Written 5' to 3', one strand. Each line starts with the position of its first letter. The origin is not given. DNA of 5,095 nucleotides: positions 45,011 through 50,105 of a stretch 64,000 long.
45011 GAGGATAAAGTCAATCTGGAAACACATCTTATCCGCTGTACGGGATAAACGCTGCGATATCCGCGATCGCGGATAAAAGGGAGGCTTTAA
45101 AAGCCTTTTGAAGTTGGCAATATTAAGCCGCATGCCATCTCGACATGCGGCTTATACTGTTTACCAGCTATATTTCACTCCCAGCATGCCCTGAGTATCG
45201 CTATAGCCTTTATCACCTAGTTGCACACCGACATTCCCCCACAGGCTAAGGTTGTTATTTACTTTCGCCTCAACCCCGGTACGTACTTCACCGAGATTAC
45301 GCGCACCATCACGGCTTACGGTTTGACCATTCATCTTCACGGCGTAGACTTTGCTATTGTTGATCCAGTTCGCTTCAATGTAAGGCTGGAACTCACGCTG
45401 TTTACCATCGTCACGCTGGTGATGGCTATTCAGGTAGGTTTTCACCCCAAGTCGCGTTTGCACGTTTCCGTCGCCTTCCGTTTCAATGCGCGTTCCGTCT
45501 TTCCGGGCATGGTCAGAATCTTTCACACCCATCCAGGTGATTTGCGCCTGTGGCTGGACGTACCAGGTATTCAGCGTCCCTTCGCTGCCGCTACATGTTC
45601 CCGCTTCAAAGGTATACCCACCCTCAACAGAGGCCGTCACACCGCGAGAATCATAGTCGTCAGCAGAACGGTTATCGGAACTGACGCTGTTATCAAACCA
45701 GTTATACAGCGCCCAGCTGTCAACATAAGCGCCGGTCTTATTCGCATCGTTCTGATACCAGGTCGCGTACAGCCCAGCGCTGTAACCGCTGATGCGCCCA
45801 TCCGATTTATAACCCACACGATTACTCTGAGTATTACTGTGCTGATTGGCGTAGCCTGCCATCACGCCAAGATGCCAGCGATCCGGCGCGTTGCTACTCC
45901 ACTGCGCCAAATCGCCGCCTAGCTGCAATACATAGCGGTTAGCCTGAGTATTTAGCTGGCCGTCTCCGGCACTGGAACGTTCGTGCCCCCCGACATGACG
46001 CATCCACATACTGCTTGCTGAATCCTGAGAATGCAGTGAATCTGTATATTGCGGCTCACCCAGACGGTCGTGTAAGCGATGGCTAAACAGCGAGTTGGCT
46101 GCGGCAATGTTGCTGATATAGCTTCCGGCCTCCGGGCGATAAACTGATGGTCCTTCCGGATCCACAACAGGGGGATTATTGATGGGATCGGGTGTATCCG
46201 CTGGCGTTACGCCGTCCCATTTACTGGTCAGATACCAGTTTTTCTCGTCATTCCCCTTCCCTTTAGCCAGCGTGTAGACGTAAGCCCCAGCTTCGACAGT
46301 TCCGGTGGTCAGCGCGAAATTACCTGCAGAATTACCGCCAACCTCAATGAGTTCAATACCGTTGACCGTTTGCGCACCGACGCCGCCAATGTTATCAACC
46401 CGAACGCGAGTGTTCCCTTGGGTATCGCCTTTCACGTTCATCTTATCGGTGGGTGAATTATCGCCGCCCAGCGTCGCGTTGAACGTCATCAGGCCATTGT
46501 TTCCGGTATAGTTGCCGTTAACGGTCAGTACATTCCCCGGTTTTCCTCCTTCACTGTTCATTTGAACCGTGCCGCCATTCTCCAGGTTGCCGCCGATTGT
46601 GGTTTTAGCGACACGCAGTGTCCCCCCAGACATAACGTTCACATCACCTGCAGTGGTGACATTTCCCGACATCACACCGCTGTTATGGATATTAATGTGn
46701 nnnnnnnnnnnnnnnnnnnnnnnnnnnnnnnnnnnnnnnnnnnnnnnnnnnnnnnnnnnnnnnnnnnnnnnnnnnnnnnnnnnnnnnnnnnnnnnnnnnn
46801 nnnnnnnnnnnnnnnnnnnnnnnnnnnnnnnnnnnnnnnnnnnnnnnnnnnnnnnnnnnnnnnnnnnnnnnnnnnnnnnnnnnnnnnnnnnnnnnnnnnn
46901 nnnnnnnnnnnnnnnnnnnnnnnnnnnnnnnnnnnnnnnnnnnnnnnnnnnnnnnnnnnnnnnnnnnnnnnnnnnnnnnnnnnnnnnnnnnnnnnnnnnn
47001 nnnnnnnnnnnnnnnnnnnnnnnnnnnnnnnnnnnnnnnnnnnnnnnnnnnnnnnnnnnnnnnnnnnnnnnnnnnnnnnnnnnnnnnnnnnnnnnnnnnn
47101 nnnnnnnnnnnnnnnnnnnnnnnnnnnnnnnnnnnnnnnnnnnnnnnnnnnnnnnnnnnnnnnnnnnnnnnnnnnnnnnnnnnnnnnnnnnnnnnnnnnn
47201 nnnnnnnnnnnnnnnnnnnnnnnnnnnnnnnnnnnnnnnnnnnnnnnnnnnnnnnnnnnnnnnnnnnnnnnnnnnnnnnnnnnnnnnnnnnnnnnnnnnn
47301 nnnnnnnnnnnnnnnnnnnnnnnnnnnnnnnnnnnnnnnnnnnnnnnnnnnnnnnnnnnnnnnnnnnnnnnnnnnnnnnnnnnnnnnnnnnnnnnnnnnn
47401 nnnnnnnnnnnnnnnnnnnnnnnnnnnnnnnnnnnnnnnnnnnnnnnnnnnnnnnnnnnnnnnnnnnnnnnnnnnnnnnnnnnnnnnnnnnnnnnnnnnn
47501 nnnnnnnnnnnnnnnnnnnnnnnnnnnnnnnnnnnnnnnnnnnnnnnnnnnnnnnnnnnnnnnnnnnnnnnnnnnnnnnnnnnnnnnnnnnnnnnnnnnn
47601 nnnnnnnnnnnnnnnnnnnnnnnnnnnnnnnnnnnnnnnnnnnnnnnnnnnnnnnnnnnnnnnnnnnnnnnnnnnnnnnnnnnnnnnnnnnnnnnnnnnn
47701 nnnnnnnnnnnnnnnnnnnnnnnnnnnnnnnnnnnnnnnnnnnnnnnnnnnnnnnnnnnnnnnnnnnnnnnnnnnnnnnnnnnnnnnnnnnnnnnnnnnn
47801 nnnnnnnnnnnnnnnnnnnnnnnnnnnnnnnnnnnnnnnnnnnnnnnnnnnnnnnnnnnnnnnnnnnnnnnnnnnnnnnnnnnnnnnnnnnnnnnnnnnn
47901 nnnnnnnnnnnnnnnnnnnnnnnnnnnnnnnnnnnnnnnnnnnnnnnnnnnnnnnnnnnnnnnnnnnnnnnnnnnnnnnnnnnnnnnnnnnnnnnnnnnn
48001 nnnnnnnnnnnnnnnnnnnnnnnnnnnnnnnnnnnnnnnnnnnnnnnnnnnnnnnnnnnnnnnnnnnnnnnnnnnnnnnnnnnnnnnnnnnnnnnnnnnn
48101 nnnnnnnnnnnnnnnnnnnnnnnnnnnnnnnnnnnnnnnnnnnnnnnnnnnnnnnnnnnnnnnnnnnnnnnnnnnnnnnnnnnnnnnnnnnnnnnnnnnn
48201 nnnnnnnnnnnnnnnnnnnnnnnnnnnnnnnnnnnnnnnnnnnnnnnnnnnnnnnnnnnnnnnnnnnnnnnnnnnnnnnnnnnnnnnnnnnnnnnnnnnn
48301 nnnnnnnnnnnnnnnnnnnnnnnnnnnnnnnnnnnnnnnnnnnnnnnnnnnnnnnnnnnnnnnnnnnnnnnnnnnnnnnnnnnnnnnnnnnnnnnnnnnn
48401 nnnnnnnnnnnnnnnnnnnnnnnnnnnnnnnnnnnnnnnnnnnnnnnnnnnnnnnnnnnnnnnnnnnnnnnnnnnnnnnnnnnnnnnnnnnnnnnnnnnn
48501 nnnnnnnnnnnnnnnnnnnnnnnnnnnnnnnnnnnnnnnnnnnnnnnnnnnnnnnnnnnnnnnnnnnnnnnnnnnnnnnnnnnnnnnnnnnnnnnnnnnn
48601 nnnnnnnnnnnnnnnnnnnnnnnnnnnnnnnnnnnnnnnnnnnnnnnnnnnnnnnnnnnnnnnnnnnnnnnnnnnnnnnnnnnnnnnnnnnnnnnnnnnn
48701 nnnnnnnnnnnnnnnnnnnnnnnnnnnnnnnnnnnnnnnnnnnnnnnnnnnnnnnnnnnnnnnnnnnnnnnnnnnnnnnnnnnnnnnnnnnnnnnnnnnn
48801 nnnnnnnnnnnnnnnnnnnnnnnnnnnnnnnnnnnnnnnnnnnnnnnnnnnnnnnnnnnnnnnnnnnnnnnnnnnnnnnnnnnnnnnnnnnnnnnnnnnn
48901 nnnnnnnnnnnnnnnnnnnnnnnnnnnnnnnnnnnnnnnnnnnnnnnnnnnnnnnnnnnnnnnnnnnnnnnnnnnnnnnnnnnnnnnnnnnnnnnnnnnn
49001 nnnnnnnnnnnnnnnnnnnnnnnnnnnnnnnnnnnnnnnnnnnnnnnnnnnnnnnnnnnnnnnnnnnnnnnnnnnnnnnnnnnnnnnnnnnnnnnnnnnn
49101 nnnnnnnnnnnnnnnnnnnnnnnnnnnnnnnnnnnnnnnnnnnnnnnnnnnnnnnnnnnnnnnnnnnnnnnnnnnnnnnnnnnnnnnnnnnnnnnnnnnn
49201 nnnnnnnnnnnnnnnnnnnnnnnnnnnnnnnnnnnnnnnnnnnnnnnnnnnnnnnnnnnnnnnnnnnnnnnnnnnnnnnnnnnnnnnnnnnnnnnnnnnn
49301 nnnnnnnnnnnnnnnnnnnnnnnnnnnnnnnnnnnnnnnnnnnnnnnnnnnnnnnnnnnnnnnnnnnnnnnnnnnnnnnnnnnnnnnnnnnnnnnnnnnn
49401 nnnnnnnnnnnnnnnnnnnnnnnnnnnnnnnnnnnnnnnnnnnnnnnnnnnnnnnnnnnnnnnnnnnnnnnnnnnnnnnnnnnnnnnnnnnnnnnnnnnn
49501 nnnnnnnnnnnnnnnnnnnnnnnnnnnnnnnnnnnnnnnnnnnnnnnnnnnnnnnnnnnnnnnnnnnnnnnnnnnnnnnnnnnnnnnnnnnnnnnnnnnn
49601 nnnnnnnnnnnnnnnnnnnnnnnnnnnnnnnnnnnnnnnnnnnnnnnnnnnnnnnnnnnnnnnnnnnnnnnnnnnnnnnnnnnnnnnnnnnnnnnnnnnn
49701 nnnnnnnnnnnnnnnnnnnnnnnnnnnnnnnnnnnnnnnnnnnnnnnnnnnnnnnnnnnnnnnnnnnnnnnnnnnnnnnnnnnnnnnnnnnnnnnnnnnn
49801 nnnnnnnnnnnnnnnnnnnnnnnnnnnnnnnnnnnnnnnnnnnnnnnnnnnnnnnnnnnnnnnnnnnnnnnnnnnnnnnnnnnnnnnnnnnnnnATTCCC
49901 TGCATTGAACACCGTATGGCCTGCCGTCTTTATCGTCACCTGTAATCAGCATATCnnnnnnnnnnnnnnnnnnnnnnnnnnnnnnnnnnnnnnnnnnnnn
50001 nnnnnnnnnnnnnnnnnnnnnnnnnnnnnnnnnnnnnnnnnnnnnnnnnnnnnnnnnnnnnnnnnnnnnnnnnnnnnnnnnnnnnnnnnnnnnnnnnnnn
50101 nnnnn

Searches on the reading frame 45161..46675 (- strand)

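Call 14: search_protein_families(library=ncbifam, proteins=[window:45161-46675:-])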
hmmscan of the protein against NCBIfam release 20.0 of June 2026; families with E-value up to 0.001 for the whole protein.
window:45161-46675:- (504 aa): 7 families
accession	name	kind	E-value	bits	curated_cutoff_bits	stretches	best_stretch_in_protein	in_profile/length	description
NF011422.0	PRK14849.1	exception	0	1179.3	2335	1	1-504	1303-1806/1806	ECSE_1600 family autotransporter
NF011841.0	PRK15313.1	equivalog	8.5e-146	487.2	1297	2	178-504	634-955/955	intestinal colonization autotransporter adhesin MisL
TIGR01414.1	autotrans_barl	domain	1.9e-122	409.4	16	1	44-504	2-432/432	autotransporter outer membrane beta-barrel domain-containing protein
NF033176.1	auto_AIDA-I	exception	7.8e-106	354.9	1200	1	2-503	807-1286/1287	autotransporter adhesin AIDA-I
NF011847.1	PRK15319.1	equivalog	9.7e-62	208.7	2249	2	157-504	1714-2050/2050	fibronectin-binding autotransporter adhesin ShdA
NF007285.1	PRK09752.1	equivalog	2e-60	204.7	1459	1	6-504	768-1250/1250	AIDA-I family autotransporter adhesin YfaL/EhaC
NF040482.1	auto_BafA_Cterm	equivalog_domain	2.7e-16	59.2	700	1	291-504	441-643/643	BafA family autotransporter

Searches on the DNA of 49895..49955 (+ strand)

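Call 25: search_dna_similar(query=window:49895-49955:+, collection=ecoli_genomes, mode=near, max_rows=30)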
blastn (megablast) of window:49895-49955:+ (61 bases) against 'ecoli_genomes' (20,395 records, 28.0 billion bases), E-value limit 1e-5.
Records with a match: 4094; places in all: 4111; records where one place covers at least 80% of the query: 2772.
Genomes with a match: 4094 of 5426; with a place that covers at least 80% of the query: 2772. Places per genome that has any: lowest 1, median 1, highest 2. On chromosomes: 4108 places; on plasmids: 3.
Best place of each record, by identity: >=99% 4092; 80-90% 2.
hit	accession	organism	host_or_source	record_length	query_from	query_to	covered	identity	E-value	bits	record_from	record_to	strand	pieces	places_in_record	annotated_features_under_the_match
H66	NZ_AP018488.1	Escherichia coli O157:H7 strain PV15-279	Homo sapiens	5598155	1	61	100%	100.0%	7e-7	117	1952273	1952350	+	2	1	ECSE_1600 family autotransporter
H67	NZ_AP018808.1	Escherichia coli strain E2865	Bos taurus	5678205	1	61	100%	100.0%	7e-7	117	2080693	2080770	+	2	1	ECSE_1600 family autotransporter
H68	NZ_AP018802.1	Escherichia coli strain E2863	Bos taurus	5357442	1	61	100%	100.0%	7e-7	117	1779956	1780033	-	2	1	ECSE_1600 family autotransporter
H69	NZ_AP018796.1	Escherichia coli strain E2855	Bos taurus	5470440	1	61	100%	100.0%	7e-7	117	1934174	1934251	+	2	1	ECSE_1600 family autotransporter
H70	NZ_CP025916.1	Escherichia coli strain 120899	Homo sapiens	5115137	1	61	100%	100.0%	7e-7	117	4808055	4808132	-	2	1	ECSE_1600 family autotransporter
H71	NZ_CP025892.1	Escherichia coli strain 503025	Homo sapiens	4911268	1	61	100%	100.0%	7e-7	117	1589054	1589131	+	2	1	ECSE_1600 family autotransporter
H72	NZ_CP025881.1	Escherichia coli strain 503440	Homo sapiens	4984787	1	61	100%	100.0%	7e-7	117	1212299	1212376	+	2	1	ECSE_1600 family autotransporter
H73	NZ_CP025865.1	Escherichia coli strain 504211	Homo sapiens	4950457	1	61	100%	100.0%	7e-7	117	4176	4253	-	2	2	ECSE_1600 family autotransporter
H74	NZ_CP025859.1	Escherichia coli strain 504239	Homo sapiens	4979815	1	61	100%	100.0%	7e-7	117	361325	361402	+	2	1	ECSE_1600 family autotransporter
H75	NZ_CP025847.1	Escherichia coli strain 602354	Homo sapiens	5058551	1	61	100%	100.0%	7e-7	117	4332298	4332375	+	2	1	ECSE_1600 family autotransporter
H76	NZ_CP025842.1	Escherichia coli strain 720632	Homo sapiens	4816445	1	61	100%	100.0%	7e-7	117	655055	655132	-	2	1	ECSE_1600 family autotransporter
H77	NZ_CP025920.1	Escherichia coli strain 103605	Homo sapiens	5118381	1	61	100%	100.0%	7e-7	117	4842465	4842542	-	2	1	ECSE_1600 family autotransporter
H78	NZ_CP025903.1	Escherichia coli strain 300709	Homo sapiens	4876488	1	61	100%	100.0%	7e-7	117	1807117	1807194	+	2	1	ECSE_1600 family autotransporter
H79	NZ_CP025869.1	Escherichia coli strain 503829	Homo sapiens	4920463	1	61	100%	100.0%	7e-7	117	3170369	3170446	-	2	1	ECSE_1600 family autotransporter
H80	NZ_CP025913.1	Escherichia coli strain 203740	Homo sapiens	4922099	1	61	100%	100.0%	7e-7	117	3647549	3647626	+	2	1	ECSE_1600 family autotransporter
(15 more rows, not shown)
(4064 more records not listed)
